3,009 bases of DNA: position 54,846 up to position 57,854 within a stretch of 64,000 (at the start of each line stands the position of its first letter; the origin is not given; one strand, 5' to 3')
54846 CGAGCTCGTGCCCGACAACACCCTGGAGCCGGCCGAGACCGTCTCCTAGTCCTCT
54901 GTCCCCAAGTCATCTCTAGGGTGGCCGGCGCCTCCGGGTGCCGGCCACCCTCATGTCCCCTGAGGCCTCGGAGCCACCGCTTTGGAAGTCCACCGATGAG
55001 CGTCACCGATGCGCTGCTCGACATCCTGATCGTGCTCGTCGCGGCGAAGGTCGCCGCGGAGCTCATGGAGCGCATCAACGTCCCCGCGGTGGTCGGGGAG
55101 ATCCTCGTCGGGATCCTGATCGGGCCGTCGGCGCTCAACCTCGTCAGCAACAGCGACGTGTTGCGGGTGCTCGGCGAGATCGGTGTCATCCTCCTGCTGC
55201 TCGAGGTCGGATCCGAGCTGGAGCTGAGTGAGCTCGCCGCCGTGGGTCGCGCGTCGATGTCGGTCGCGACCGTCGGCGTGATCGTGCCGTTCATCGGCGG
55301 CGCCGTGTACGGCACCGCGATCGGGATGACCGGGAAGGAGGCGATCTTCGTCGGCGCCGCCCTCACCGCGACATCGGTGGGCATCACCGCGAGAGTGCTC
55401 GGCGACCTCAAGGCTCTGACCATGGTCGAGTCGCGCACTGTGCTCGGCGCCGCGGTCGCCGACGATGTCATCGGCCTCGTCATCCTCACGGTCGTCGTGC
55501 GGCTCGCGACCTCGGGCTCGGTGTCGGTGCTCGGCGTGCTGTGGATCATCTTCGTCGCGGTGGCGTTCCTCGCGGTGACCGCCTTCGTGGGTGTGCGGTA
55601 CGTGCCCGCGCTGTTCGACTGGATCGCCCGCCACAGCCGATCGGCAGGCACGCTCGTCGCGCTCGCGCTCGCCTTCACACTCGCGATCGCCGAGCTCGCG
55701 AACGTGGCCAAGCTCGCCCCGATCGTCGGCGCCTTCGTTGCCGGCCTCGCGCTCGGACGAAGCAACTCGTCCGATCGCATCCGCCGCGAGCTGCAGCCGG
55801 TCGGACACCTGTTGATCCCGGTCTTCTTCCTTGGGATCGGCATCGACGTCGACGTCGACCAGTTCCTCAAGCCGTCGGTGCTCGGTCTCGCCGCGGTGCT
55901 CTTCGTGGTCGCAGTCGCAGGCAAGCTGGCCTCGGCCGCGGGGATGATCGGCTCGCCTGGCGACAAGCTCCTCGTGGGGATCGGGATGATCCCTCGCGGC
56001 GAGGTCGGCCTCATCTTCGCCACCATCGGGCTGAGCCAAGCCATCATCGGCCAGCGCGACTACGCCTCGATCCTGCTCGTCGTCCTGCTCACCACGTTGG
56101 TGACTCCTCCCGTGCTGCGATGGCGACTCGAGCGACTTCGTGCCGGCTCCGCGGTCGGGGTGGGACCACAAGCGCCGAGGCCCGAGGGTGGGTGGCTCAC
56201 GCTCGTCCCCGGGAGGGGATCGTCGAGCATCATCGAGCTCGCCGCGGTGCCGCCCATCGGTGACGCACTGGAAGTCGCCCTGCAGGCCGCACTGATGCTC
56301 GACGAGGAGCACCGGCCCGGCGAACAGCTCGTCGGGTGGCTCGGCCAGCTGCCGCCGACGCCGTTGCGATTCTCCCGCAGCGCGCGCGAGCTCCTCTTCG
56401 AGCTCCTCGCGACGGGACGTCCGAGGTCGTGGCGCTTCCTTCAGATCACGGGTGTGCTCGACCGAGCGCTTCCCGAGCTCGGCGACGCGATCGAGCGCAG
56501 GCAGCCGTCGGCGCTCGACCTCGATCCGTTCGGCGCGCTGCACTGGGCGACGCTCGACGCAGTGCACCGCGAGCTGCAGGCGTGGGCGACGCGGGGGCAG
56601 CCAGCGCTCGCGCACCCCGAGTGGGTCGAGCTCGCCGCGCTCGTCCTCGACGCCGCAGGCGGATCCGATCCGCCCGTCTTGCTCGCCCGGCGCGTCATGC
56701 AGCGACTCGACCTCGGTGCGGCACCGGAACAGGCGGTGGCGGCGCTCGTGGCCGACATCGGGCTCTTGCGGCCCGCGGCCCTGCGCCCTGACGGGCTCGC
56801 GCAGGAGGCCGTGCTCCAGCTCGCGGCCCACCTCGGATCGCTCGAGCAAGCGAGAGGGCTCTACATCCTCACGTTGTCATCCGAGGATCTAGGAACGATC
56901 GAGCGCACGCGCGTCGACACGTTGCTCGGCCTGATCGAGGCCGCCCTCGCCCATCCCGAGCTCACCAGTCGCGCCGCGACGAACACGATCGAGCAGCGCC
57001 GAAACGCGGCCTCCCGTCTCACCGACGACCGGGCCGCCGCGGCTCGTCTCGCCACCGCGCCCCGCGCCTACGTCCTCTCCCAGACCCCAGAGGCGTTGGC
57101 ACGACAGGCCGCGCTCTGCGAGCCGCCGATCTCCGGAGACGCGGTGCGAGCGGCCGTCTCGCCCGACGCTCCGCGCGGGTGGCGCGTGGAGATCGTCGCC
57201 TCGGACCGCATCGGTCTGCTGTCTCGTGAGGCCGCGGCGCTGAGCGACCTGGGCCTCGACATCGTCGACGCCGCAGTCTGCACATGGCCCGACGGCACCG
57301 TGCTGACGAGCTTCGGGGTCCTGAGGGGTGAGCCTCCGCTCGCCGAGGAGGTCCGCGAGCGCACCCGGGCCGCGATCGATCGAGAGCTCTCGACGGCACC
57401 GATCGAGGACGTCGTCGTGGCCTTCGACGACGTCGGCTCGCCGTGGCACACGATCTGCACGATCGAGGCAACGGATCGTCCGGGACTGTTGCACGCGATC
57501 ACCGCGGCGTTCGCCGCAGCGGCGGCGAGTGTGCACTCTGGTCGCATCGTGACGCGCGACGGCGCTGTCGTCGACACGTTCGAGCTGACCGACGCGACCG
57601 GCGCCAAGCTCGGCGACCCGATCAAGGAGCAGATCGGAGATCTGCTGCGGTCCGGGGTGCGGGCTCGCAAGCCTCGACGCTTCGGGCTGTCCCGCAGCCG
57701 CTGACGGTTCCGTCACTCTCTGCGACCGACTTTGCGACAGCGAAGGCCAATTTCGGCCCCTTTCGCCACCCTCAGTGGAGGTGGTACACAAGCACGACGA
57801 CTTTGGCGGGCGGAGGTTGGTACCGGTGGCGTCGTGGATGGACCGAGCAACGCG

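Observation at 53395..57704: amt is followed by a CPA2 antiporter::GlnD-C-terminal (HD-degenerate, double-ACT) fusion instead of glnK-glnD; no PII gene present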

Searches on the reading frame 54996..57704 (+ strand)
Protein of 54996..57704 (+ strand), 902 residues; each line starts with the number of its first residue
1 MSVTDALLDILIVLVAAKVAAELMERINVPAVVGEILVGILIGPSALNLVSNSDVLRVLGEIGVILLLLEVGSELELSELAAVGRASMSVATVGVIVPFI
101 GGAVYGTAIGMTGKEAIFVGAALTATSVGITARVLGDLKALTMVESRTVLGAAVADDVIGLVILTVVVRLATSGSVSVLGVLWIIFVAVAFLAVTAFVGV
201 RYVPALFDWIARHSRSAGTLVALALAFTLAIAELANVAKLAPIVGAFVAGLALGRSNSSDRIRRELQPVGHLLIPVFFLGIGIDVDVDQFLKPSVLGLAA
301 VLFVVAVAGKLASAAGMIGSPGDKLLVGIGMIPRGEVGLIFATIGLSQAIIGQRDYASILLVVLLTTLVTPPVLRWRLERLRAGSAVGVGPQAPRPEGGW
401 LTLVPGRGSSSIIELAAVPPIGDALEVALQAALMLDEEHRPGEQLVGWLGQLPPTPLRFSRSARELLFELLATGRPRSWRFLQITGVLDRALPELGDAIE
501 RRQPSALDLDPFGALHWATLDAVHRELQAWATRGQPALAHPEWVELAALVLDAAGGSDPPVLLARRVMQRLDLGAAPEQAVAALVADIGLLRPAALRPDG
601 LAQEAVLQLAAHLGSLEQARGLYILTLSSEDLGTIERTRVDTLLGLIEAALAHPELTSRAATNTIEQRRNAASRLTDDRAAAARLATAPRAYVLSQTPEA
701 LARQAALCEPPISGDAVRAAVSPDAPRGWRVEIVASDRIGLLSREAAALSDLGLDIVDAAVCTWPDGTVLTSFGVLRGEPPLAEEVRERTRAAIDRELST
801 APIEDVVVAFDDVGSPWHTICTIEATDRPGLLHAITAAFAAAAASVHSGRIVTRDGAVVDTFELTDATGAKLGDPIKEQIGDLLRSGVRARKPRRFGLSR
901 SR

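Call 5: search_protein_families(library=pfam, proteins=[window:54996-57704:+], max_evalue=0.1)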
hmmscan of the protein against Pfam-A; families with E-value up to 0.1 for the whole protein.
window:54996-57704:+ (902 aa): 5 families
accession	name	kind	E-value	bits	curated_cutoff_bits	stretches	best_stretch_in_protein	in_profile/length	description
PF00999.27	Na_H_Exchanger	-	1.4e-61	208.9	26.2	1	17-376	5-371/375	Sodium/hydrogen exchanger, transmembrane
PF01842.31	ACT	-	6.5e-11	42.2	27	2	820-880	2-61/66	ACT domain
PF13291.12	ACT_4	-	6.4e-05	24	27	0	822-858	10-48/80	ACT domain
PF24931.1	ACT_ACR9_3rd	-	0.044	14.3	27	1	808-877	2-72/98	ACR9-like, ACT-like domain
PF22754.3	bHLH-TF_ACT-like_plant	-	0.074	13.7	27.6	0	728-773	10-53/75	Plant bHLH transcription factor, ACT-like domain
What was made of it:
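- On CPA2 / NapA-type Na+/H+ antiporter: PF00999 scores 208.9 bits against a cut-off of 26.2 (call 5).
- Checked: N-terminal half: Na_H_Exchanger covers aa 17-376 (E=1.4e-61, call 5).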

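Call 6: search_protein_families(library=ncbifam, proteins=[window:54996-57704:+], max_evalue=0.1)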
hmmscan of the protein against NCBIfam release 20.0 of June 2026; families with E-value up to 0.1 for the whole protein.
window:54996-57704:+ (902 aa): 13 families
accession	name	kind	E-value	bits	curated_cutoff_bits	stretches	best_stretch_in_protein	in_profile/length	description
TIGR00932.1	2a37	subfamily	2e-53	181.7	238.3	1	14-286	1-275/275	monovalent cation:proton antiporter-2 (CPA2) family protein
NF045626.1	FeTrans_MagA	equivalog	1.9e-31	109.4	700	1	9-382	10-381/386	iron transporter MagA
TIGR01693.1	UTase_glnD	equivalog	7.8e-28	97.2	519.4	1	454-879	369-840/850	[protein-PII] uridylyltransferase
NF003467.0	PRK05092.1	equivalog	4.7e-23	80.9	959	2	775-878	812-912/940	[protein-PII] uridylyltransferase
NF002924.0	PRK03562.1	equivalog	1.3e-21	76.7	752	1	4-374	4-376/623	glutathione-regulated potassium-efflux system protein KefC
NF002973.0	PRK03659.1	equivalog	7.2e-20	71.1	804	1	3-374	3-373/602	glutathione-regulated potassium-efflux system protein KefB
NF002895.0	PRK03381.1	equivalog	1.7e-17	62.8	631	2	701-883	577-772/782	[protein-PII] uridylyltransferase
NF007950.1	PRK10669.1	equivalog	8.2e-17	61.2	700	1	9-380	10-389/547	YbaL family putative K(+) efflux transporter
NF002837.0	PRK03059.1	equivalog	9e-10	37.2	1010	1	785-867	755-836/857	[protein-PII] uridylyltransferase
NF001366.0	PRK00275.1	equivalog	6.7e-08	30.9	1299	1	797-876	794-872/895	[protein-PII] uridylyltransferase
NF003347.0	PRK04374.1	equivalog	1.4e-07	30.1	1567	1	651-885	611-863/869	[protein-PII] uridylyltransferase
NF002487.0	PRK01759.1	equivalog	1e-06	27.3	890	1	822-895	689-763/862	bifunctional uridylyltransferase/uridylyl-removing protein GlnD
NF003448.0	PRK05007.1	equivalog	2.3e-06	25.8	1255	1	720-886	692-876/884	bifunctional uridylyltransferase/uridylyl-removing protein GlnD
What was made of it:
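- On GlnD (PII uridylyl/adenylyl-transferase): 97.2 bits against a cut-off of 519.4 (call 6).
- On Kef-type K+ efflux system (KefB/KefC): KefC and KefB equivalogs score 77 and 71 bits against cut-offs of 752 and 804 (call 6).
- Closest known: GlnD, the PII uridylyl/adenylyl-transferase and removing enzyme. Different: It scores 97 bits against the 519-bit cut-off of TIGR01693 (call 6).
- Checked: NCBIfam TIGR01693 (GlnD) aligns aa 454-879 to profile positions 369-840 of 850 (E=7.8e-28, call 6).
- KefC and KefB models score far below their cut-offs (76.7 against 752 bits, call 6).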

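Call 7: find_homologous_proteins(query=window:54996-57704:+, max_evalue=1e-10)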
Query window:54996-57704:+ (902 aa): 2570 proteins with E <= 1e-10 among 8000 candidates; the best 120 are listed.
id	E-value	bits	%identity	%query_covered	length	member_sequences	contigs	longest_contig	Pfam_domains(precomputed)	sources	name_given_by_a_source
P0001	0.0e+0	1808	95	100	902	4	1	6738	PF00999.27,PF13291.13,PF01842.32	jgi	jgi:Na+:H+ antiporter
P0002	0.0e+0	1548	81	98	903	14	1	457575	PF00999.27,PF13291.13,PF01842.32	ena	-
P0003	0.0e+0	1523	80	100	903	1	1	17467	PF00999.27,PF13291.13,PF01842.32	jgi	jgi:Kef-type K+ transport system membrane component KefB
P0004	0.0e+0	1449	78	99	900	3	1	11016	PF00999.27,PF01842.32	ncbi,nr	ncbi:MAG TPA: cation:proton antiporter [Acidimicrobiales bacterium]|nr:cation:proton antiporter [Aci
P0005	0.0e+0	1446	78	99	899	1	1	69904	PF00999.27,PF01842.32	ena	-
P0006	0.0e+0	1445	77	100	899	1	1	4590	PF00999.27,PF01842.32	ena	-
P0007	0.0e+0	1444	77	100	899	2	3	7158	PF00999.27,PF01842.32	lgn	-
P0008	0.0e+0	1440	76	100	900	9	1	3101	PF00999.27,PF01842.32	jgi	jgi:Kef-type K+ transport system membrane component KefB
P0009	0.0e+0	1413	79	94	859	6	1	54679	PF00999.27,PF01842.32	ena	-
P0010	0.0e+0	1066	80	70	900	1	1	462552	PF00999.27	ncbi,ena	-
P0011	0.0e+0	1043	61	94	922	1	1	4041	PF00999.27,PF01842.32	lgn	-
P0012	0.0e+0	1041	58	96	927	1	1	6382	PF00999.27,PF01842.32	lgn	-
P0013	0.0e+0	1036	61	98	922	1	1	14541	PF00999.27,PF01842.32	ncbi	ncbi:MAG: cation:proton antiporter [Acidimicrobiales bacterium]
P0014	0.0e+0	1028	61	98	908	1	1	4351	PF00999.27,PF01842.32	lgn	-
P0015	0.0e+0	1013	59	99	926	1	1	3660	PF00999.27,PF13291.13,PF01842.32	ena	-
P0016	0.0e+0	1012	59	98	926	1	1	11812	PF00999.27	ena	-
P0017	1.4e-298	1011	60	96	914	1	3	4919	PF00999.27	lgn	-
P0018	5.9e-298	1009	60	99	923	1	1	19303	PF00999.27,PF01842.32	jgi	-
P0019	1.1e-297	1008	58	99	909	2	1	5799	PF00999.27,PF13291.13,PF01842.32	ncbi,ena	ncbi:MAG TPA: cation:proton antiporter [Acidimicrobiales bacterium]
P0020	3.2e-296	1003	57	97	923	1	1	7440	PF00999.27,PF01842.32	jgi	jgi:Kef-type K+ transport system membrane component KefB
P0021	4.6e-296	1003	60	99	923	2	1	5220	PF00999.27,PF01842.32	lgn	-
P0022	5.0e-296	1003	60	98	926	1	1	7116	PF00999.27,PF13291.13,PF01842.32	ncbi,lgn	ncbi:MAG: cation:proton antiporter [Acidimicrobiales bacterium]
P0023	7.8e-296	1002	58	99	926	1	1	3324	PF00999.27,PF13291.13,PF01842.32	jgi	-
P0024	2.7e-295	1000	60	98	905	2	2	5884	PF00999.27,PF13291.13,PF01842.32,PF22754.5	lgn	-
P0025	8.3e-294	995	59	99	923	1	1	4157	PF00999.27,PF01842.32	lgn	-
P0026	2.1e-293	994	58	97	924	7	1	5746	PF00999.27,PF01842.32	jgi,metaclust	metaclust:\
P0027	5.2e-293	993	57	99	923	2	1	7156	PF00999.27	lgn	-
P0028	1.8e-292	991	58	95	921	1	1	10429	PF00999.27,PF01842.32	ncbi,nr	ncbi:MAG: cation:proton antiporter [Actinomycetota bacterium]|nr:cation:proton antiporter [Actinomyc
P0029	5.7e-290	983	59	96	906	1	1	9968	PF00999.27,PF01842.32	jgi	jgi:Kef-type K+ transport system membrane component KefB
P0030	3.9e-289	980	59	96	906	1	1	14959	PF00999.27,PF01842.32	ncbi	-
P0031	7.9e-289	979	58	98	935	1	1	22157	PF00999.27,PF01842.32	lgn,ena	-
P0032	5.8e-287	973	58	96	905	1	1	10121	PF00999.27,PF01842.32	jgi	jgi:Kef-type K+ transport system membrane component KefB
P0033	8.9e-286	969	56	97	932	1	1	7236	PF00999.27,PF01842.32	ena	-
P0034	1.4e-285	968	59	97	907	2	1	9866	PF00999.27,PF01842.32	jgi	jgi:Kef-type K+ transport system membrane component KefB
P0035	1.0e-284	965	58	98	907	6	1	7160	PF00999.27,PF01842.32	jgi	jgi:Kef-type K+ transport system membrane component KefB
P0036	2.3e-284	964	58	98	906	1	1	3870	PF00999.27,PF01842.32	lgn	-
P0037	3.4e-284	964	58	97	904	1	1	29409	PF00999.27,PF01842.32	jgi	jgi:Kef-type K+ transport system membrane component KefB/glycine cleavage system regulatory protein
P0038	3.4e-284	964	58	98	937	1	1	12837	PF00999.27,PF01842.32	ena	-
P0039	2.5e-283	961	57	97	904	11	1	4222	PF00999.27,PF01842.32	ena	-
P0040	6.5e-283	959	57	98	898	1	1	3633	PF00999.27,PF13291.13,PF01842.32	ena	-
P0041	7.5e-283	959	58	96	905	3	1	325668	PF00999.27,PF01842.32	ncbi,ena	-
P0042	1.7e-281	955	58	99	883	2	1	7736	PF00999.27,PF01842.32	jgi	jgi:Kef-type K+ transport system membrane component KefB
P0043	3.0e-281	954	57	96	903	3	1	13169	PF00999.27,PF01842.32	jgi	jgi:Kef-type K+ transport system membrane component KefB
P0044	7.8e-281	952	57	98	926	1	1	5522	PF00999.27,PF01842.32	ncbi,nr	ncbi:MAG: cation:proton antiporter [Actinobacteria bacterium]|nr:cation:proton antiporter [Actinomyc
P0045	1.9e-280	951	57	97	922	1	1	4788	PF00999.27,PF01842.32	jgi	jgi:Kef-type K+ transport system membrane component KefB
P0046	3.9e-280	950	56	100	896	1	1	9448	PF00999.27,PF13291.13,PF01842.32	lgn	-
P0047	4.1e-280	950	57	98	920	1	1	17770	PF00999.27,PF13291.13,PF01842.32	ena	-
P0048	1.7e-278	945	58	96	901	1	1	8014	PF00999.27,PF13291.13,PF01842.32,PF13740.13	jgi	jgi:Kef-type K+ transport system membrane component KefB/predicted amino acid-binding ACT domain pro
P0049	1.8e-278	945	57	97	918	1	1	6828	PF00999.27,PF01842.32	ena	-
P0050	4.1e-278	944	57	96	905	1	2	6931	PF00999.27,PF01842.32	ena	-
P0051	7.1e-278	943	59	98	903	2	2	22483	PF00999.27,PF01842.32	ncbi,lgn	ncbi:MAG: cation:proton antiporter [Acidimicrobiales bacterium]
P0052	2.3e-277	941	70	72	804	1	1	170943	PF00999.27,PF01842.32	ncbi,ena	-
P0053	1.1e-276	939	57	98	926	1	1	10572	PF00999.27,PF13291.13,PF01842.32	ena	-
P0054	3.1e-276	937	58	97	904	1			PF00999.27,PF01842.32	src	-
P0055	3.4e-276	937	56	99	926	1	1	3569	PF00999.27,PF01842.32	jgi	jgi:Kef-type K+ transport system membrane component KefB/glycine cleavage system regulatory protein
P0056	3.0e-274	931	57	98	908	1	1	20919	PF00999.27,PF13291.13,PF01842.32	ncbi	ncbi:MAG: cation:proton antiporter [Acidimicrobiales bacterium]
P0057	3.2e-274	931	57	97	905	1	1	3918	PF00999.27,PF13291.13,PF01842.32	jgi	jgi:Kef-type K+ transport system membrane component KefB/predicted amino acid-binding ACT domain pro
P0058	3.4e-274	931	56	97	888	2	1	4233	PF00999.27,PF13291.13,PF01842.32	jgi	jgi:Na+:H+ antiporter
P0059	3.9e-274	930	56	98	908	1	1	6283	PF00999.27,PF13291.13,PF01842.32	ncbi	-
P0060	2.2e-273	928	56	100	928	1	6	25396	PF00999.27,PF01842.32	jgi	jgi:Kef-type K+ transport system membrane component KefB/glycine cleavage system regulatory protein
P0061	3.3e-273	927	56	99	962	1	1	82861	PF00999.27,PF13291.13,PF01842.32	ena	-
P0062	6.7e-273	926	56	99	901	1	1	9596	PF00999.27,PF01842.32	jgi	jgi:Kef-type K+ transport system membrane component KefB/predicted amino acid-binding ACT domain pro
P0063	9.3e-273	926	57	98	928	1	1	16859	PF00999.27,PF01842.32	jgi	jgi:Kef-type K+ transport system membrane component KefB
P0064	2.0e-272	925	55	99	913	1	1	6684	PF00999.27,PF01842.32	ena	-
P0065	5.9e-272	923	56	97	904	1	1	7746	PF00999.27,PF01842.32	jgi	jgi:Kef-type K+ transport system membrane component KefB/predicted amino acid-binding ACT domain pro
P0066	3.4e-271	921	54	100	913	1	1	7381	PF00999.27,PF01842.32,PF13740.13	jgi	jgi:Kef-type K+ transport system membrane component KefB/predicted amino acid-binding ACT domain pro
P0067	6.1e-270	916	54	100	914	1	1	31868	PF00999.27,PF13291.13,PF01842.32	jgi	jgi:Na+:H+ antiporter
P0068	6.1e-270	916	55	99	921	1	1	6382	PF00999.27,PF01842.32,PF22754.5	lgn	-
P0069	6.4e-270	916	56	100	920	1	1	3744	PF00999.27,PF01842.32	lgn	-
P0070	1.0e-269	916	55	100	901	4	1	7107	PF00999.27,PF13291.13,PF01842.32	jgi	-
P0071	1.1e-269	916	55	98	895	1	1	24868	PF00999.27,PF13291.13,PF01842.32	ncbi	-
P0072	1.8e-269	915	53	100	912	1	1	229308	PF00999.27,PF13291.13,PF01842.32,PF22754.5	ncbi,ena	-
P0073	2.8e-269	914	55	97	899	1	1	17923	PF00999.27,PF01842.32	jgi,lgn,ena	-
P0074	4.9e-269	913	54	100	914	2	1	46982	PF00999.27,PF13291.13,PF01842.32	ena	-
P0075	5.1e-269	913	54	98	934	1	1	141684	PF00999.27,PF13291.13,PF01842.32,PF13740.13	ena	-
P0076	5.8e-269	913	55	98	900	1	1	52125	PF00999.27,PF01842.32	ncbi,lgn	ncbi:MAG: cation:proton antiporter [Acidimicrobiia bacterium]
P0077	9.8e-269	912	55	95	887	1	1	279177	PF00999.27,PF01842.32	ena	-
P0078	1.5e-268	912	55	98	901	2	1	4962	PF00999.27,PF01842.32,PF22754.5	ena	-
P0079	2.4e-268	911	55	98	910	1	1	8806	PF00999.27,PF13291.13,PF01842.32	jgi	jgi:Kef-type K+ transport system membrane component KefB/predicted amino acid-binding ACT domain pro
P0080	2.4e-268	911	55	99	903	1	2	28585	PF00999.27,PF01842.32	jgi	jgi:Kef-type K+ transport system membrane component KefB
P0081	2.6e-268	911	53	99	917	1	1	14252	PF00999.27,PF01842.32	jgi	jgi:Kef-type K+ transport system membrane component KefB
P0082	2.7e-268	911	55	98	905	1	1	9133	PF00999.27,PF01842.32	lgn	-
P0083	5.8e-268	910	53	99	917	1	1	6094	PF00999.27,PF13291.13,PF01842.32,PF22754.5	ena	-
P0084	1.6e-267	908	56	97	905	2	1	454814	PF00999.27,PF01842.32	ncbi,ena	-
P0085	1.8e-267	908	54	100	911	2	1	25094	PF00999.27,PF13291.13,PF01842.32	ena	-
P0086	3.9e-267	907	54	100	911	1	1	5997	PF00999.27,PF13291.13,PF01842.32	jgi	jgi:Na+:H+ antiporter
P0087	5.0e-267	907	53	98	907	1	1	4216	PF00999.27,PF13291.13,PF01842.32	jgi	jgi:Kef-type K+ transport system membrane component KefB/predicted amino acid-binding ACT domain pro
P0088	7.2e-267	906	54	98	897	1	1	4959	PF00999.27,PF01842.32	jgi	-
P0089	8.1e-267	906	56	98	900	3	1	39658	PF00999.27,PF01842.32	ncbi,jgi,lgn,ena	-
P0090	8.9e-267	906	55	98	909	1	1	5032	PF00999.27,PF01842.32,PF22754.5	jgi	jgi:Kef-type K+ transport system membrane component KefB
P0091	9.4e-267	906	53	97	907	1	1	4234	PF00999.27,PF13291.13,PF01842.32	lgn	-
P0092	1.1e-266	906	53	97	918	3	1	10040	PF00999.27,PF01842.32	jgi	jgi:Kef-type K+ transport system membrane component KefB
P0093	1.2e-266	906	53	98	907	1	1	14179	PF00999.27,PF13291.13,PF01842.32,PF13740.13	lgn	-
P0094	2.4e-266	905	55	99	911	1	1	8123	PF00999.27,PF13291.13,PF01842.32,PF22754.5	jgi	jgi:Kef-type K+ transport system membrane component KefB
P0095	2.6e-266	904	55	97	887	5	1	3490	PF00999.27,PF01842.32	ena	-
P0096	2.8e-266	904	55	99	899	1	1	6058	PF00999.27,PF01842.32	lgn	-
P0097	3.3e-266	904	55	98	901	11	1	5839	PF00999.27,PF13291.13,PF01842.32,PF22754.5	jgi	jgi:Na+:H+ antiporter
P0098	4.0e-266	904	54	98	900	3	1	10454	PF00999.27,PF01842.32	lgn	-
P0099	4.9e-266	904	54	99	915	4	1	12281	PF00999.27,PF01842.32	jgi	-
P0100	5.0e-266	904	55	98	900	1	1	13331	PF00999.27,PF13291.13,PF01842.32,PF13740.13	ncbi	-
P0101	6.5e-266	903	54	98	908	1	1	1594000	PF00999.27,PF01842.32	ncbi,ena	-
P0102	1.1e-265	902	53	100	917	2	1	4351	PF00999.27,PF13291.13,PF01842.32,PF22754.5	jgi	jgi:Kef-type K+ transport system membrane component KefB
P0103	1.5e-265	902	53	99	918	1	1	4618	PF00999.27,PF13291.13,PF01842.32,PF22754.5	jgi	jgi:Kef-type K+ transport system membrane component KefB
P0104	2.9e-265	901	52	100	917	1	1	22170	PF00999.27,PF13291.13,PF01842.32,PF22754.5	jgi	jgi:Na+:H+ antiporter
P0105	2.9e-265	901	57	94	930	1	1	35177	PF00999.27,PF01842.32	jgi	jgi:Kef-type K+ transport system membrane component KefB/predicted amino acid-binding ACT domain pro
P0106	3.2e-265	901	53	98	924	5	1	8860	PF00999.27,PF13291.13,PF01842.32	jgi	jgi:Na+:H+ antiporter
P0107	4.0e-265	901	55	98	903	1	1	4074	PF00999.27,PF22629.3,PF13291.13,PF01842.32,PF22754.5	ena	-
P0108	7.4e-265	900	54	98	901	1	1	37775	PF00999.27,PF01842.32,PF22754.5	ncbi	ncbi:MAG TPA: cation:proton antiporter [Acidimicrobiia bacterium]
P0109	1.2e-264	899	55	98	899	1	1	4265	PF00999.27,PF01842.32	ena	-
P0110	1.3e-264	899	53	98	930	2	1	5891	PF00999.27,PF22629.3,PF13291.13,PF01842.32,PF22754.5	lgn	-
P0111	1.3e-264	899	54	98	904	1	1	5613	PF00999.27,PF01842.32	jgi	jgi:Kef-type K+ transport system membrane component KefB/predicted amino acid-binding ACT domain pro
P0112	1.7e-264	898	54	98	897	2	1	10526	PF00999.27,PF01842.32,PF22754.5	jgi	jgi:Kef-type K+ transport system membrane component KefB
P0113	2.3e-264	898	54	98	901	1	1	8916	PF00999.27,PF01842.32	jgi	jgi:Kef-type K+ transport system membrane component KefB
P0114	2.3e-264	898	54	97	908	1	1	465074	PF00999.27,PF01842.32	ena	-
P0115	3.4e-264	897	54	98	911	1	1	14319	PF00999.27,PF13291.13,PF01842.32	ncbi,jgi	ncbi:MAG TPA: cation:proton antiporter [Acidimicrobiia bacterium]|jgi:Kef-type K+ transport system m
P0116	3.7e-264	897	54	99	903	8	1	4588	PF00999.27,PF01842.32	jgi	jgi:Na+:H+ antiporter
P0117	5.5e-264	897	54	97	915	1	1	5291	PF00999.27,PF13291.13,PF01842.32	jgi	jgi:Kef-type K+ transport system membrane component KefB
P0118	5.7e-264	897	54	99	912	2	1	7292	PF00999.27,PF13291.13,PF01842.32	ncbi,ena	-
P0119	6.4e-264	897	55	98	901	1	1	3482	PF00999.27,PF13291.13,PF01842.32,PF22754.5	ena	-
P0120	7.3e-264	896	55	99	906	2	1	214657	PF00999.27,PF01842.32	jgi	-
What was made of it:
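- More than 120 homologues of 880-960 aa from independent samples and assemblers share the same collinear architecture (call 7).
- Tried and rejected: Rejected: more than 120 collinear homologues exist (call 7).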
